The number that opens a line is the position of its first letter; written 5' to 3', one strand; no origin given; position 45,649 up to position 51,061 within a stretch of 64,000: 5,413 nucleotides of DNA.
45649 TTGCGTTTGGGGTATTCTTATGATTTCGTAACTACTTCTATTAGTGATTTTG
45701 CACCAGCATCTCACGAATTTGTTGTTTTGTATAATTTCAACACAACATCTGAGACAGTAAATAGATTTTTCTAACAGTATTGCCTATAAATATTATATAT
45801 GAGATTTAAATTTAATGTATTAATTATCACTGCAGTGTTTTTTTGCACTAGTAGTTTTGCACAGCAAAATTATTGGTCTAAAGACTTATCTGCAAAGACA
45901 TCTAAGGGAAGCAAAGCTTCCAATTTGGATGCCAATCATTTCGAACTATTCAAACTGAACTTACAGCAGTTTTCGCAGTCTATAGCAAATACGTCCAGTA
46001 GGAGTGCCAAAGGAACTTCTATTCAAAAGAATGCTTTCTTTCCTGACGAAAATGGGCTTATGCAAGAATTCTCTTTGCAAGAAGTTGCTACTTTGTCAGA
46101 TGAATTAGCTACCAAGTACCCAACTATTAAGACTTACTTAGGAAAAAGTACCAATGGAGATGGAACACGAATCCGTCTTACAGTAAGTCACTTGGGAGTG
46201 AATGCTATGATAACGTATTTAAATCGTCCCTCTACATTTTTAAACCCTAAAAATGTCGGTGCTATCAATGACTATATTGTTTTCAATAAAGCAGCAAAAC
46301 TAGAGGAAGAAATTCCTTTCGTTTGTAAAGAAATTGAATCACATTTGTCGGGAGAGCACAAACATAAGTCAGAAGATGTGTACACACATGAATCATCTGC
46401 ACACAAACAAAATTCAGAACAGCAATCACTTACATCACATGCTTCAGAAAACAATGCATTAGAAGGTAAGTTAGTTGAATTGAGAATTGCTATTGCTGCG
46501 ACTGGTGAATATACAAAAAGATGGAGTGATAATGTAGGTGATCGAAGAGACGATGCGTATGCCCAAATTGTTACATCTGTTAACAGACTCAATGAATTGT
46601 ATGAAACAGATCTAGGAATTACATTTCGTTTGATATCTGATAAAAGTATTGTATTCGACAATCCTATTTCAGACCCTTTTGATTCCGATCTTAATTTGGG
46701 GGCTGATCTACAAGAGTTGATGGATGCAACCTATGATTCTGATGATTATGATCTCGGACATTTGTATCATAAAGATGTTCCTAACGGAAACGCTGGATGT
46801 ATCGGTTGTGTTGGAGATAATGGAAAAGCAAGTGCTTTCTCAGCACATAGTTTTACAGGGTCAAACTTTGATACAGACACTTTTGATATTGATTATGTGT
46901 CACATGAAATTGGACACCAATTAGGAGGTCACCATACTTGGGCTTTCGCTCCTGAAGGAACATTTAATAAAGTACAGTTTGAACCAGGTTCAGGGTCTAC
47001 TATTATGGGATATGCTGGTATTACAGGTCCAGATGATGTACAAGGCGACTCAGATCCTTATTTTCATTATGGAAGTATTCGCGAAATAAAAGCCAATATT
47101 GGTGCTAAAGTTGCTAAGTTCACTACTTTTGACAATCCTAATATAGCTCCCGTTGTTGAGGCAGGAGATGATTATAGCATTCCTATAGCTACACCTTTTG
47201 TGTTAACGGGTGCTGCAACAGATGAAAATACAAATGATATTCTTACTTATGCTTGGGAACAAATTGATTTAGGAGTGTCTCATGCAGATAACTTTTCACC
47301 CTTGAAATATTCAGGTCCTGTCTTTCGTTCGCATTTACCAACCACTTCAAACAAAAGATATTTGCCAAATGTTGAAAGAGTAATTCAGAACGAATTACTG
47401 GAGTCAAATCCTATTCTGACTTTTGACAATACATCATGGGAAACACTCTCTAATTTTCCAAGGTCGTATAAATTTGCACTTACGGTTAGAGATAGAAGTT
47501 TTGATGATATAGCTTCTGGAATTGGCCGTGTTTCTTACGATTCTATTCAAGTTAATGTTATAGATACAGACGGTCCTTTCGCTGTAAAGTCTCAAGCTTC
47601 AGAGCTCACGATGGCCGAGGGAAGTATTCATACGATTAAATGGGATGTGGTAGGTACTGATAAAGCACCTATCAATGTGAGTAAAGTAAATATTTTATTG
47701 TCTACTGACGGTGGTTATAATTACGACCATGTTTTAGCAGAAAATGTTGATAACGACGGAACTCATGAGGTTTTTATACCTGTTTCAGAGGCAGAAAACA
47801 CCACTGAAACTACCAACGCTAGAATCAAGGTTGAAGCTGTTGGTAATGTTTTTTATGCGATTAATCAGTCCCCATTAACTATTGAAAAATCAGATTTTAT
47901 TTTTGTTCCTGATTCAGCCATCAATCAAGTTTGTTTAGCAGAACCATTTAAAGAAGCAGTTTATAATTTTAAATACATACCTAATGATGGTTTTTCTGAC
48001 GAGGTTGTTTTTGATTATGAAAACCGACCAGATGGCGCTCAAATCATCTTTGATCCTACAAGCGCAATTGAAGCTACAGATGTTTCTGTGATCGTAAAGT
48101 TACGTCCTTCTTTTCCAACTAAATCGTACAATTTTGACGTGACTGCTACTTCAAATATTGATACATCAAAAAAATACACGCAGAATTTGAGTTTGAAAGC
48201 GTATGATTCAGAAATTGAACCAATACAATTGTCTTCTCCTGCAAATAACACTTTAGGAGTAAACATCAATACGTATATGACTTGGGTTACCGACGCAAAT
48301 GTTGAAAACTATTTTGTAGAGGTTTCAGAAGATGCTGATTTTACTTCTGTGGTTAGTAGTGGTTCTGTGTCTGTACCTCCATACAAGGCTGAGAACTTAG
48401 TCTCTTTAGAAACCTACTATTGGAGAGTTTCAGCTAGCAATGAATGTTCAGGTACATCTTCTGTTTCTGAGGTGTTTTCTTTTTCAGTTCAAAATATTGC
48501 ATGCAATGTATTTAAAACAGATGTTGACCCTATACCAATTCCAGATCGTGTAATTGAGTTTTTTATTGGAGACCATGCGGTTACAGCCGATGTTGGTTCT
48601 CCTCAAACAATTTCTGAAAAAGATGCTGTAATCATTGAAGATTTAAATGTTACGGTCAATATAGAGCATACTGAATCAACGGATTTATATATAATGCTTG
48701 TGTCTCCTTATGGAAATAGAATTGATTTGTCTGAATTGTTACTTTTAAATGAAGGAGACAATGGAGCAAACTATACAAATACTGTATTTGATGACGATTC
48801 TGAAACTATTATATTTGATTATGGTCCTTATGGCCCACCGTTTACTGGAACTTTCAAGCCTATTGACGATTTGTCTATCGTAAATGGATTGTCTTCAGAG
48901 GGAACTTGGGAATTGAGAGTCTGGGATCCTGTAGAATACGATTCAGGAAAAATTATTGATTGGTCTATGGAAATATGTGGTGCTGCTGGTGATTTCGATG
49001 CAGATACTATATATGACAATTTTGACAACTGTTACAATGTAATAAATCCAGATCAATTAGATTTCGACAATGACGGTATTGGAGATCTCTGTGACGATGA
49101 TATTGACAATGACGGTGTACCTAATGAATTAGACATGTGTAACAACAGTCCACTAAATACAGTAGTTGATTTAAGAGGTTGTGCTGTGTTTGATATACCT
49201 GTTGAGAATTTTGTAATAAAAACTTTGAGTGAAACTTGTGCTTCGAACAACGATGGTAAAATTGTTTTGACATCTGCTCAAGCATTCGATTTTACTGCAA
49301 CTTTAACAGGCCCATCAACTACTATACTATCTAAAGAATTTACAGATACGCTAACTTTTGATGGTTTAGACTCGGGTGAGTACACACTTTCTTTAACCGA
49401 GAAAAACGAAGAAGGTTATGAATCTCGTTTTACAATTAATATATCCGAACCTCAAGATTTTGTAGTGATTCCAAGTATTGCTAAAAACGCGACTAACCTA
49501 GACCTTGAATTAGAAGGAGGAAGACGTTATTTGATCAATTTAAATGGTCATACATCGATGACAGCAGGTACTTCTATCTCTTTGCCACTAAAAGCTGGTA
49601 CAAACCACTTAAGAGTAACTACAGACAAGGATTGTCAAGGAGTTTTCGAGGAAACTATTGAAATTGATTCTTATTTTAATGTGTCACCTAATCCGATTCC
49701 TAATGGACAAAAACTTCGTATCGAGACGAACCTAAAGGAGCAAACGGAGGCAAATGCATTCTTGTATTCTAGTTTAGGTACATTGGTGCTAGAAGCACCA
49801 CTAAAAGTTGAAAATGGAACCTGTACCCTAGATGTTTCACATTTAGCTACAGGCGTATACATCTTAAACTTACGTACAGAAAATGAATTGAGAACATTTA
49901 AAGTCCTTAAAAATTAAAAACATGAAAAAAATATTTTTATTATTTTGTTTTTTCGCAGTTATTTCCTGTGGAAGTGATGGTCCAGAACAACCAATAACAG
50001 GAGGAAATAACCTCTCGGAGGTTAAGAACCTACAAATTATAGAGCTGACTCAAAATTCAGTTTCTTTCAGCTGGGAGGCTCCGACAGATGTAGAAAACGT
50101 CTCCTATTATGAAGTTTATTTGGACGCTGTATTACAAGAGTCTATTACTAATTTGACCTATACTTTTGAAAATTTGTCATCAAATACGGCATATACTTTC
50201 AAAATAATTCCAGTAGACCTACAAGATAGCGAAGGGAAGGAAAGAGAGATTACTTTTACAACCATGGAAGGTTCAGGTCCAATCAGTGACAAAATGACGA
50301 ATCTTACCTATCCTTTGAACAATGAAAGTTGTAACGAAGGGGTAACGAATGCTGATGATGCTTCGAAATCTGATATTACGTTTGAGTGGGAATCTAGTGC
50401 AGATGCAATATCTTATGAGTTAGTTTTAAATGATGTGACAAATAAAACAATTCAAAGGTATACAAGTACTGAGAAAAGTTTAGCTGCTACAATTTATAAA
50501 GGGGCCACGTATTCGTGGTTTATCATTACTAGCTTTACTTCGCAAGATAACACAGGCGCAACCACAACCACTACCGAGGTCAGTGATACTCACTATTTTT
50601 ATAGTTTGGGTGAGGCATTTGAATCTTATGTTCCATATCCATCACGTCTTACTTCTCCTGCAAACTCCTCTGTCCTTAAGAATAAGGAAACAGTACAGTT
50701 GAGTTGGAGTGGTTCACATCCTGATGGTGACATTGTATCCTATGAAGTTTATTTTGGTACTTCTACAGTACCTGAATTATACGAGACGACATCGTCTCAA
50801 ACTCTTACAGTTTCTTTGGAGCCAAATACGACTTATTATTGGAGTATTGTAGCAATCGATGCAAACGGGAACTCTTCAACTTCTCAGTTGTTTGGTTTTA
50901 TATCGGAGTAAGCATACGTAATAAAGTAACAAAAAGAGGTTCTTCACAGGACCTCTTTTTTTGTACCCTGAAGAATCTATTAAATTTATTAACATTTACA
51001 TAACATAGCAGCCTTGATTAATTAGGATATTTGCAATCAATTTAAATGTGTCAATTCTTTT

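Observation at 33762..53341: Extended phosphate-starvation locus: PhoRB-like TCS, TonB receptor, duplicated lipoprotein and PiT-PhoU, with a T9SS surface module embedded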

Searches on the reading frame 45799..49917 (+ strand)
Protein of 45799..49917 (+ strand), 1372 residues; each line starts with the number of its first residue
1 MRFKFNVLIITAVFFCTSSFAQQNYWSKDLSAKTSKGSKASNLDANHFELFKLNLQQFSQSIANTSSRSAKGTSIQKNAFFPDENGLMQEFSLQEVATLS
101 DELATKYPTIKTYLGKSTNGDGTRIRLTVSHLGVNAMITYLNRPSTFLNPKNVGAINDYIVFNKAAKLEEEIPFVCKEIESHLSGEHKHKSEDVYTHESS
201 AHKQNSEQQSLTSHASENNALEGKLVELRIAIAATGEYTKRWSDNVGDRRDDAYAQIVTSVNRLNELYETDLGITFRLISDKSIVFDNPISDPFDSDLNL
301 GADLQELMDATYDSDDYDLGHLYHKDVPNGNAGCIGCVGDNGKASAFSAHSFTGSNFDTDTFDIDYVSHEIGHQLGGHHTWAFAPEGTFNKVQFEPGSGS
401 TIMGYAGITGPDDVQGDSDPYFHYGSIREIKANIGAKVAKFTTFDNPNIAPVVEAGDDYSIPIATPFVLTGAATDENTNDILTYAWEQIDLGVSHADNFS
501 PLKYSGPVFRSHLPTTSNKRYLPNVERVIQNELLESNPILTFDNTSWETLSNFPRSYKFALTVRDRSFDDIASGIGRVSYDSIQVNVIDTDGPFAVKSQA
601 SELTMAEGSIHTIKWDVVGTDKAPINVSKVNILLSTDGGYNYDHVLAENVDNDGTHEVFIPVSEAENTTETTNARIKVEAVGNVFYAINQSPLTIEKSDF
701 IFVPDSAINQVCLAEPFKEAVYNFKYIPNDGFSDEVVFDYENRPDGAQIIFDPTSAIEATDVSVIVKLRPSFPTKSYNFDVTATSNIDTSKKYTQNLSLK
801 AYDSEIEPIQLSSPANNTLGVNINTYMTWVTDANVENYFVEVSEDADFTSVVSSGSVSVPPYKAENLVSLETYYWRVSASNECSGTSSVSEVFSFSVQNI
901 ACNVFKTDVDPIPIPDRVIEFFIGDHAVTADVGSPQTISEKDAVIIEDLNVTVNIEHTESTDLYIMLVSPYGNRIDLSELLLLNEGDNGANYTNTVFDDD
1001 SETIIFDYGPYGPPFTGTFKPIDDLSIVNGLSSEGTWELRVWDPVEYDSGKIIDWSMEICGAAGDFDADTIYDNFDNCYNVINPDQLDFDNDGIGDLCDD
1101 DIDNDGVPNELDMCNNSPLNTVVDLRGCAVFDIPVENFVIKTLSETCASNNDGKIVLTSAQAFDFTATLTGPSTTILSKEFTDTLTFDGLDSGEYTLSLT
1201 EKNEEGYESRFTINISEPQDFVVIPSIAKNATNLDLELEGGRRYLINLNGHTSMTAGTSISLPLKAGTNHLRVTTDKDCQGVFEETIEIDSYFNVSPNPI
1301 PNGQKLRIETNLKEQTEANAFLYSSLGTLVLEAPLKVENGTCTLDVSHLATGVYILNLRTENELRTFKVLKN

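Call 3: search_protein_families(library=pfam, proteins=[window:45799-49917:+])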
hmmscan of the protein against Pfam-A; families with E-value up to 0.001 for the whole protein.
window:45799-49917:+ (1372 aa): 10 families
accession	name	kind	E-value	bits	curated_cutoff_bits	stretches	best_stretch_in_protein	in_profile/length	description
PF13583.11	Reprolysin_4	-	1.1e-35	123.6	22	1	229-409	6-179/203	Metallo-peptidase family M12B Reprolysin-like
PF13582.12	Reprolysin_3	-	4.5e-18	66.4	22.4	1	255-380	2-123/123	Metallo-peptidase family M12B Reprolysin-like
PF13688.12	Reprolysin_5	-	7.1e-17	62.7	27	1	228-408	5-189/196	Metallo-peptidase family M12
PF13574.12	Reprolysin_2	-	8.5e-15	55.6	27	1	254-411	5-178/195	Metallo-peptidase family M12B Reprolysin-like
PF02412.23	TSP_3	-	7.2e-11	42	25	1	1088-1118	2-32/36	Thrombospondin type 3 repeat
PF01483.27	P_proprotein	-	3.1e-09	37.2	21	1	946-1058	1-85/86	Proprotein convertase P-domain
PF18962.6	Por_Secre_tail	-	9.7e-08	32.6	27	1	1297-1366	3-70/75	Secretion system C-terminal sorting domain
PF22352.2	K319L-like_PKD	-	8.7e-05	22.9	27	0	455-490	1-37/84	K319L-like, PKD domain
PF25788.1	Ig_Rha78A_N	-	0.00046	20.8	27.4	1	834-897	34-101/105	Rha78A-like, N-terminal immunoglobulin domain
PF18911.6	PKD_4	-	0.00073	20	27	0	448-490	1-43/85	PKD domain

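Call 4: search_protein_families(library=ncbifam, proteins=[window:45799-49917:+])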
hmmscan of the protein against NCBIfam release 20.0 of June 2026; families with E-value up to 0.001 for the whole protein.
window:45799-49917:+ (1372 aa): 3 families
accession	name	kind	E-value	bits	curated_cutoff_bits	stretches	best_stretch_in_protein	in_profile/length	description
NF047638.1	throspo3_MtsC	equivalog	7.2e-15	54.8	350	1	1063-1118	193-248/428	cell-cell cohesion MYXO-CTERM protein MtsC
TIGR04183.1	Por_Secre_tail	domain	3.2e-09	36.6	23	1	1295-1372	1-72/72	T9SS type A sorting domain-containing protein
NF045500.1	Omp28_seleno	equivalog_domain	4.7e-06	26.2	200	1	1061-1099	270-308/377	Omp28-related selenoprotein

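Call 94: search_solved_structures(query=window:45799-49917:+, max_evalue=0.0001)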
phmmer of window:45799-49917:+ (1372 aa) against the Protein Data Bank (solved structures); distinct sequences matched with E-value up to 0.0001: 4.
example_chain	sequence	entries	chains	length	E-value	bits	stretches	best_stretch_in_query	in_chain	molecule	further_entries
3fby_A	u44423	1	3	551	4.2e-22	80.8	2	1073-1128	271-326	Cartilage oligomeric matrix protein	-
2rhp_A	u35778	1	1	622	3.2e-20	74.6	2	1073-1128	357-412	Thrombospondin-2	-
1yo8_A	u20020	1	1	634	3.3e-20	74.5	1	1073-1128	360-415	thrombospondin-2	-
1ux6_A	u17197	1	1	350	2.4e-09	38.5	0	1065-1115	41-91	THROMBOSPONDIN-1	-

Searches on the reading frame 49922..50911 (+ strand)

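Call 3: search_protein_families(library=pfam, proteins=[window:49922-50911:+])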
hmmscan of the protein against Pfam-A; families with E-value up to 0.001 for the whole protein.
window:49922-50911:+ (329 aa): 4 families
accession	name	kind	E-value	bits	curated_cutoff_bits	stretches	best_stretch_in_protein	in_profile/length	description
PF00041.27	fn3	-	1.5e-15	57.6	25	2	33-96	2-67/84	Fibronectin type III domain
PF25788.1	Ig_Rha78A_N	-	6.5e-05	23.6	27.4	0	255-321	17-94/105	Rha78A-like, N-terminal immunoglobulin domain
PF23608.1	Ig_ILCR1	-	6.6e-05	23.4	27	0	45-103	17-91/114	ILCR1 Ig-like domain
PF21910.2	GH85_C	-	7.9e-05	23.5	27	0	43-112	15-91/95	GH85 endohexosaminidases, C-terminal domain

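Call 4: search_protein_families(library=ncbifam, proteins=[window:49922-50911:+])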
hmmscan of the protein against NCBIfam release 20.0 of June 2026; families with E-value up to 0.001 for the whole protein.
window:49922-50911:+ (329 aa): 1 family
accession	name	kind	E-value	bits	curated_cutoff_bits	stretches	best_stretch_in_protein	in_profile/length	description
NF041611.1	exoglucan_CbhB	equivalog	4.1e-09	35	1950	2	37-214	712-878/997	exoglucanase CbhB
